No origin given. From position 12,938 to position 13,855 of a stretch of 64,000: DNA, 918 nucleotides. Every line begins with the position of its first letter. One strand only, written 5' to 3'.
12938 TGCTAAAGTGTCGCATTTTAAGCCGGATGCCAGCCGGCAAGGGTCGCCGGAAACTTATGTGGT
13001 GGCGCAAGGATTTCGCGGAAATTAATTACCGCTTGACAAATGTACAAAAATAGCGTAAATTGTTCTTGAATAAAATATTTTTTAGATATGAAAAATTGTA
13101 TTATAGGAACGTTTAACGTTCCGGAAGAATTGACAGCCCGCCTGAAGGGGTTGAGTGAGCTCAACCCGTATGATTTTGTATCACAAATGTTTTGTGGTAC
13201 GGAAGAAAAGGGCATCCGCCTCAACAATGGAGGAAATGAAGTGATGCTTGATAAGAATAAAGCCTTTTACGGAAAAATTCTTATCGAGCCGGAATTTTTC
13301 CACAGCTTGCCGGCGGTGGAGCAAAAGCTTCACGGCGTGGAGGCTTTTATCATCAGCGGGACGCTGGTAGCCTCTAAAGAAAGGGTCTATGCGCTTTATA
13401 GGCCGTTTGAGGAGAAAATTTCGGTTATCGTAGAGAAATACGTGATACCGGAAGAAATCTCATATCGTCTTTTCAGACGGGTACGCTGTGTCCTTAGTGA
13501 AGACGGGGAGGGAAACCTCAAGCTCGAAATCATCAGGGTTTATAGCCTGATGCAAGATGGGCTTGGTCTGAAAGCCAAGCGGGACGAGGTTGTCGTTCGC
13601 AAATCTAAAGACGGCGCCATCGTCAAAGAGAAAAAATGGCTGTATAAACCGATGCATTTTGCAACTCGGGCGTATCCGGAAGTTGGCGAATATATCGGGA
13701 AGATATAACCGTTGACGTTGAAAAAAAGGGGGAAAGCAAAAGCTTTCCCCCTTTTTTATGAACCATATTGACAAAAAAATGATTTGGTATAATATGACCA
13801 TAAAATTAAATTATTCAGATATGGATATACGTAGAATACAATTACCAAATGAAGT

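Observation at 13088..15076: Three tandem paralogs of an uncharacterised ~200-aa family inserted between rlmE and rsmB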

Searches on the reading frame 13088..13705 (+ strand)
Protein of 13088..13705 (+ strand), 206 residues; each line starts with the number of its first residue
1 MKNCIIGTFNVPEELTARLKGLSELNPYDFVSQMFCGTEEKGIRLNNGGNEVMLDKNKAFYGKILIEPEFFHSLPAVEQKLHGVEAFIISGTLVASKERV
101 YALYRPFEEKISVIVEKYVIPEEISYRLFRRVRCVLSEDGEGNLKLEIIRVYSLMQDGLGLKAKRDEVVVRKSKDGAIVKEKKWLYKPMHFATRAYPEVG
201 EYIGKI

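Call 6: search_protein_families(library=pfam, proteins=[window:13088-13705:+], max_evalue=1)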
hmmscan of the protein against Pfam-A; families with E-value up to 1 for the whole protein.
window:13088-13705:+ (206 aa): 0 families

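Call 7: search_protein_families(library=ncbifam, proteins=[window:13088-13705:+], max_evalue=1)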
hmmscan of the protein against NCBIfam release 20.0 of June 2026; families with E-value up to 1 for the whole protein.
window:13088-13705:+ (206 aa): 0 families

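Call 8: search_protein_families(library=phrogs, proteins=[window:13088-13705:+], max_evalue=1)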
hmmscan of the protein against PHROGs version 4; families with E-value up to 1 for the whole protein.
window:13088-13705:+ (206 aa): 0 families

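Call 9: search_protein_families(library=padloc, proteins=[window:13088-13705:+], max_evalue=1)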
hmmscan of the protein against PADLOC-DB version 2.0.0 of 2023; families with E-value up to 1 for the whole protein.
window:13088-13705:+ (206 aa): 0 families
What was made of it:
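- On Known anti-phage defence proteins (PADLOC-DB): No hit for A, B or C (call 9).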

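Call 16: find_homologous_proteins(query=A1, max_evalue=0.01)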
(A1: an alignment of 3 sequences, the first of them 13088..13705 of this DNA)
Query A1 (3 sequences) (206 aa, profile of the alignment): 13 proteins with E <= 0.01 among 1732 candidates.
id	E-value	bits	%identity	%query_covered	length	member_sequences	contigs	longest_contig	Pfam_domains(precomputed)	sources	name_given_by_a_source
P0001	4.9e-82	292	25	68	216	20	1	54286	-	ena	-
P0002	3.3e-76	273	98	100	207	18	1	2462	-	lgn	-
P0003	2.3e-73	264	95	100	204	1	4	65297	-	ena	-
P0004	4.5e-73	263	23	32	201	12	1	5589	-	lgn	-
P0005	4.6e-60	221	95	88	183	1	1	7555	-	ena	-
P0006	5.3e-60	220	82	98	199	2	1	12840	-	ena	-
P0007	3.4e-54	202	25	81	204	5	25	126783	-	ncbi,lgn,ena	-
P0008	2.3e-52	196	22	76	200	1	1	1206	-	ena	-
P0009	7.8e-48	181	60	100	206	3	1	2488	-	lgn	-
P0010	2.1e-43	166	22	75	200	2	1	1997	-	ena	-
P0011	6.7e-43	165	24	90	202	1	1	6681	-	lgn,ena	-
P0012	4.7e-42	162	20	75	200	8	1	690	-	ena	-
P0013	4.6e-39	152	21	92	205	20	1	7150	-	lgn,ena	-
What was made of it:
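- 13088..13708 (+): Gene A, 206 aa, A-type family member; hypervariable within the species. Orthologs at 60-99% identity (call 16).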

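Call 20: find_encoding_contigs(protein=P0007, flank=8000, max_places=6)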
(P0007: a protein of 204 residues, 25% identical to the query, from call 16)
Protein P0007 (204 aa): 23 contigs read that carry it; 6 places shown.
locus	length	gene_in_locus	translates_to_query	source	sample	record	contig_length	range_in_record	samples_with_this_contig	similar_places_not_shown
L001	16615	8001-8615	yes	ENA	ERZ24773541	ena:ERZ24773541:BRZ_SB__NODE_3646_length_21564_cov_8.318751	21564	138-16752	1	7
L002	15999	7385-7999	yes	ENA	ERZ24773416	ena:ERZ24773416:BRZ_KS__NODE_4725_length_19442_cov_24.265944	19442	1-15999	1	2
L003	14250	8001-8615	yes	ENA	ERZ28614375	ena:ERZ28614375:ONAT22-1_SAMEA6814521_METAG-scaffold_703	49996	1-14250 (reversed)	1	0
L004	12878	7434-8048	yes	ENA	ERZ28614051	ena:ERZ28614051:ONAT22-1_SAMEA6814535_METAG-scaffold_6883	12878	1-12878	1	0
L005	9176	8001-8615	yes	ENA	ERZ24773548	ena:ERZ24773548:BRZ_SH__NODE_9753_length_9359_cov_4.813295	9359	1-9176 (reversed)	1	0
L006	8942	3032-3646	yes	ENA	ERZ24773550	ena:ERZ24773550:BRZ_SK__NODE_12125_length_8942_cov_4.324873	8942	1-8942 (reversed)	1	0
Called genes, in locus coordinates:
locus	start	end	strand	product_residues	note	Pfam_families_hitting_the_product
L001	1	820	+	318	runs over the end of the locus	?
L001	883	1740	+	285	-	PF00702:Hydrolase (faint), PF13344:Hydrolase_6 (weak), PF13242:Hydrolase_like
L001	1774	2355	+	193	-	-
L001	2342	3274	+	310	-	-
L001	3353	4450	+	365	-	PF01555:N6_N4_Mtase, PF18755:RAMA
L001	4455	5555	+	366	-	PF02541:Ppx-GppA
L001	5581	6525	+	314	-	PF02541:Ppx-GppA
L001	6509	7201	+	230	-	PF01728:FtsJ, PF13847:Methyltransf_31 (weak)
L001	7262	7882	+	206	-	-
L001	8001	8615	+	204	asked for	-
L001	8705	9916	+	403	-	PF01189:Methyltr_RsmB-F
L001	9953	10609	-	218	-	PF01726:LexA_DNA_bind, PF00717:Peptidase_S24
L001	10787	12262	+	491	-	PF01336:tRNA_anti-codon, PF01409:tRNA-synt_2d (faint), PF00152:tRNA-synt_2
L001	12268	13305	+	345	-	PF04748:Polysacc_deac_2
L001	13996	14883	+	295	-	PF13302:Acetyltransf_3 (weak)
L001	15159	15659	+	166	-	-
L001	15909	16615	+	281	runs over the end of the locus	PF01209:Ubie_methyltran (weak), PF13489:Methyltransf_23, PF03848:TehB (weak), PF13847:Methyltransf_31, PF08241:Methyltransf_11, PF08242:Methyltransf_12, PF13649:Methyltransf_25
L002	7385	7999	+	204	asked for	-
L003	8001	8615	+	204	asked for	-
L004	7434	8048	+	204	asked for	-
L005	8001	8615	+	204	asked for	-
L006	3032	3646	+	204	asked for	-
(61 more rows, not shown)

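Call 33: search_protein_representatives(alignment_id=A2)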
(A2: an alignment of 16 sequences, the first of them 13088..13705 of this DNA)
Query: 16 sequences, 193 profile positions. Proteins with E-value up to 0.001 (for the whole library): 12; up to 1e-10: 11; up to 1e-30: 6. The best 12 are listed.
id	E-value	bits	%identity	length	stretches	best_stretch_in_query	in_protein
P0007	2.6e-76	272.0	-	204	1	1-192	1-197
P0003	2.1e-69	249.4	-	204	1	2-193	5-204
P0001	2.9e-58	213.1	-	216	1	1-191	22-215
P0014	2.5e-49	184.0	-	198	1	1-192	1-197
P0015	5.1e-41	156.8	-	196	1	4-189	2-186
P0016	4.5e-33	130.9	-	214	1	3-192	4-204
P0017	2.6e-22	95.8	-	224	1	4-190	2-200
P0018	1.6e-21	93.2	-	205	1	3-181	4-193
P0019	6.6e-21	91.3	-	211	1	1-183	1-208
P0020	1.4e-13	67.4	-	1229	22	60-98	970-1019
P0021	5.2e-11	59.0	-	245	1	5-186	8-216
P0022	3.7e-04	36.6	-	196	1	76-183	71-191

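Call 46: find_encoding_contigs(protein=P0016, flank=6000, max_places=4)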
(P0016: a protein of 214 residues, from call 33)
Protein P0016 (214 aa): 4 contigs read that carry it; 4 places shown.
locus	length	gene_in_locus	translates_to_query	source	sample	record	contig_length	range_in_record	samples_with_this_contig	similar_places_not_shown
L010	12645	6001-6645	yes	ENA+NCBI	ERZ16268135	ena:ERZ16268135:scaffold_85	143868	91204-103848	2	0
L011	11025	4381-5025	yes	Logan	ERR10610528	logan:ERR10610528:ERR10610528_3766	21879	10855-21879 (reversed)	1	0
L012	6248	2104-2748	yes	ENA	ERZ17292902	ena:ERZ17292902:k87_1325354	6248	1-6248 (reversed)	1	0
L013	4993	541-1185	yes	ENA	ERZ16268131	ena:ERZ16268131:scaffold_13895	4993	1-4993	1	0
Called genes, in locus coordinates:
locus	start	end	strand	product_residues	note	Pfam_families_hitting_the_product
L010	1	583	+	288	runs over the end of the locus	PF00702:Hydrolase (faint), PF13344:Hydrolase_6, PF13242:Hydrolase_like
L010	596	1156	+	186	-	-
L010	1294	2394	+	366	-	PF01555:N6_N4_Mtase, PF18755:RAMA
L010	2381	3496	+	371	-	PF02541:Ppx-GppA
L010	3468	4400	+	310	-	PF02541:Ppx-GppA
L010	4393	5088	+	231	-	PF01728:FtsJ, PF13847:Methyltransf_31 (weak)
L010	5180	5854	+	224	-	-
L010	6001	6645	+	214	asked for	-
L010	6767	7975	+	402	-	PF01189:Methyltr_RsmB-F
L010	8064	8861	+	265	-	PF25084:LbH_EIF2B (faint), PF25087:GMPPB_C (weak), PF00132:Hexapep (weak), PF13720:Acetyltransf_11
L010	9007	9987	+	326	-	PF00535:Glycos_transf_2, PF10111:Glyco_tranf_2_2, PF13641:Glyco_tranf_2_3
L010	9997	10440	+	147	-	PF01467:CTP_transf_like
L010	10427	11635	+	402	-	PF13439:Glyco_transf_4 (faint), PF20706:GT4-conflict, PF00534:Glycos_transf_1, PF13692:Glyco_trans_1_4, PF13524:Glyco_trans_1_2 (weak)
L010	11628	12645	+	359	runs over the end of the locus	PF01370:Epimerase, PF04321:RmlD_sub_bind, PF16363:GDP_Man_Dehyd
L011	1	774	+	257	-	?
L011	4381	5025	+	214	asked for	-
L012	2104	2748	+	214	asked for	-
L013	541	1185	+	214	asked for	-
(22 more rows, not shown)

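Call 47: find_encoding_contigs(protein=P0017, flank=6000, max_places=4)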
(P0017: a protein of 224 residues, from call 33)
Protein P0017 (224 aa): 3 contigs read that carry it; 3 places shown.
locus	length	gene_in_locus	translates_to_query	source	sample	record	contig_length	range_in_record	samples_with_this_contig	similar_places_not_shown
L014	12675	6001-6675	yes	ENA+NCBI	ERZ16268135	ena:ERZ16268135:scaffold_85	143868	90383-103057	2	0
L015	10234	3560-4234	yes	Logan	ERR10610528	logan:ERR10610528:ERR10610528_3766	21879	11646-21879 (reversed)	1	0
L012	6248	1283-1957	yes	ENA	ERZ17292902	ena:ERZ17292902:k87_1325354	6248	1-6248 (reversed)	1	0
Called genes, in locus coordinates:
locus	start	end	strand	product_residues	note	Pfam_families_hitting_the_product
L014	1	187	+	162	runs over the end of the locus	-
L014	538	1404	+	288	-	PF00702:Hydrolase (faint), PF13344:Hydrolase_6, PF13242:Hydrolase_like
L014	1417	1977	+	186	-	-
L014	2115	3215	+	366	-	PF01555:N6_N4_Mtase, PF18755:RAMA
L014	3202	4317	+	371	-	PF02541:Ppx-GppA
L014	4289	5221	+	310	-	PF02541:Ppx-GppA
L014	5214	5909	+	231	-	PF01728:FtsJ, PF13847:Methyltransf_31 (weak)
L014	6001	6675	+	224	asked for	-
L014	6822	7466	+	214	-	-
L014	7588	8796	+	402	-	PF01189:Methyltr_RsmB-F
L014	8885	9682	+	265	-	PF25084:LbH_EIF2B (faint), PF25087:GMPPB_C (weak), PF00132:Hexapep (weak), PF13720:Acetyltransf_11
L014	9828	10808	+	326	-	PF00535:Glycos_transf_2, PF10111:Glyco_tranf_2_2, PF13641:Glyco_tranf_2_3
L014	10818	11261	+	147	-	PF01467:CTP_transf_like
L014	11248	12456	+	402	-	PF13439:Glyco_transf_4 (faint), PF20706:GT4-conflict, PF00534:Glycos_transf_1, PF13692:Glyco_trans_1_4, PF13524:Glyco_trans_1_2 (weak)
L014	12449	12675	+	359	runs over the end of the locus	PF01370:Epimerase, PF04321:RmlD_sub_bind, PF16363:GDP_Man_Dehyd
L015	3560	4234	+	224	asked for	-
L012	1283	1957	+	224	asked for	-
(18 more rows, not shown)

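Call 48: find_encoding_contigs(protein=P0019, flank=6000, max_places=2)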
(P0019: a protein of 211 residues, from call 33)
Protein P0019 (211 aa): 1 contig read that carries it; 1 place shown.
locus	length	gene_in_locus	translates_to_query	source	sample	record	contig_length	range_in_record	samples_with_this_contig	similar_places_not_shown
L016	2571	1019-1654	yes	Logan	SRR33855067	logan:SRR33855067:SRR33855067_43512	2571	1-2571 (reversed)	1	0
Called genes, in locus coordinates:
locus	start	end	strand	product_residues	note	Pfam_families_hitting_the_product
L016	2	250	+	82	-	?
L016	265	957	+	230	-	PF00072:Response_reg, PF00486:Trans_reg_C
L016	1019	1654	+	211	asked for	-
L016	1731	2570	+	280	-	?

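Call 49: find_encoding_contigs(protein=P0021, flank=6000, max_places=2)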
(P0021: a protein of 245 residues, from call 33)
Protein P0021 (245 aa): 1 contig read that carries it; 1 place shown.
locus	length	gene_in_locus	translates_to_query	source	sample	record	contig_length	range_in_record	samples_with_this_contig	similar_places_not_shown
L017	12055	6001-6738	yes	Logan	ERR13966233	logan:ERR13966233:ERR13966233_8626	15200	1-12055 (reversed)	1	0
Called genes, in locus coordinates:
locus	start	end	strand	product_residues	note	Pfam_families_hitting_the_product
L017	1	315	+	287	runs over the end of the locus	PF00702:Hydrolase, PF13344:Hydrolase_6 (weak), PF13242:Hydrolase_like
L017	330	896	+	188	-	-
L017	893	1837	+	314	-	-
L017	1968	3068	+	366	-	PF01555:N6_N4_Mtase, PF18755:RAMA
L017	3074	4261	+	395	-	PF02541:Ppx-GppA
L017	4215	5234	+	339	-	PF02541:Ppx-GppA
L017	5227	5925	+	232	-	PF01728:FtsJ, PF13847:Methyltransf_31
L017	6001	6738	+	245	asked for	-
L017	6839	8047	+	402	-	PF01189:Methyltr_RsmB-F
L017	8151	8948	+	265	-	PF25084:LbH_EIF2B (faint), PF25087:GMPPB_C (faint), PF00132:Hexapep (weak), PF13720:Acetyltransf_11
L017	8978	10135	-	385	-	PF07690:MFS_1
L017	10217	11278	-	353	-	-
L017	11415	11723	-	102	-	-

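Call 50: find_encoding_contigs(protein=P0022, flank=6000, max_places=2)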
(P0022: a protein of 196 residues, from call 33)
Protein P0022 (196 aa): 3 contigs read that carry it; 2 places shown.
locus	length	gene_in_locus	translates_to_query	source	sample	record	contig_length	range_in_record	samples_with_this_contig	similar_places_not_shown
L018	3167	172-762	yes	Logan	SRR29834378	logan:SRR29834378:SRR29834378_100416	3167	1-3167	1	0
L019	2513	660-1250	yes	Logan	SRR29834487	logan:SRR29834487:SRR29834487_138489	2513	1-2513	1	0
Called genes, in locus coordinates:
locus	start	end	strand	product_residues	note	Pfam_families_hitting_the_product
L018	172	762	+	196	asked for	-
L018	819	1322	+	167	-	-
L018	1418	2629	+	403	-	PF01189:Methyltr_RsmB-F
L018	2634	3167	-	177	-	?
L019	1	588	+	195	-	?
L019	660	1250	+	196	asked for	-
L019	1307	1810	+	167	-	-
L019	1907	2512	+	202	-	?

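Call 54: find_encoding_contigs(protein=P0006, flank=7000, max_places=2)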
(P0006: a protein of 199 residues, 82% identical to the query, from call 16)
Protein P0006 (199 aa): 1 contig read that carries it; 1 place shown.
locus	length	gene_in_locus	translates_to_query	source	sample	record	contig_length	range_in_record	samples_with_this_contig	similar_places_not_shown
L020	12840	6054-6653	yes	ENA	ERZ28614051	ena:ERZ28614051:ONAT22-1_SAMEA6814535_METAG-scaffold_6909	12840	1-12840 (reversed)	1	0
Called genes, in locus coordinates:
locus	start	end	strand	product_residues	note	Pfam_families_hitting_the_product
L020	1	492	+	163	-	?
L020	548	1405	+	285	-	PF13344:Hydrolase_6 (weak), PF13242:Hydrolase_like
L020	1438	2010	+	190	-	-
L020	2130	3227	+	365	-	PF01555:N6_N4_Mtase, PF18755:RAMA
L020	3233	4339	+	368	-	PF02541:Ppx-GppA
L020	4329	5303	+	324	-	PF02541:Ppx-GppA, PF08841:DDR (weak)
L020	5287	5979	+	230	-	PF01728:FtsJ, PF13847:Methyltransf_31 (weak)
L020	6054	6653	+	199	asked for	-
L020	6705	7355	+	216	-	-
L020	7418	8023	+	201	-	-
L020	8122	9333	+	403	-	PF01189:Methyltr_RsmB-F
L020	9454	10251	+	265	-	PF25084:LbH_EIF2B (faint), PF25087:GMPPB_C (faint), PF00132:Hexapep (weak), PF13720:Acetyltransf_11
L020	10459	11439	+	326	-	PF00535:Glycos_transf_2, PF10111:Glyco_tranf_2_2, PF13641:Glyco_tranf_2_3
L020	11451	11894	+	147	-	PF01467:CTP_transf_like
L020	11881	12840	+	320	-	?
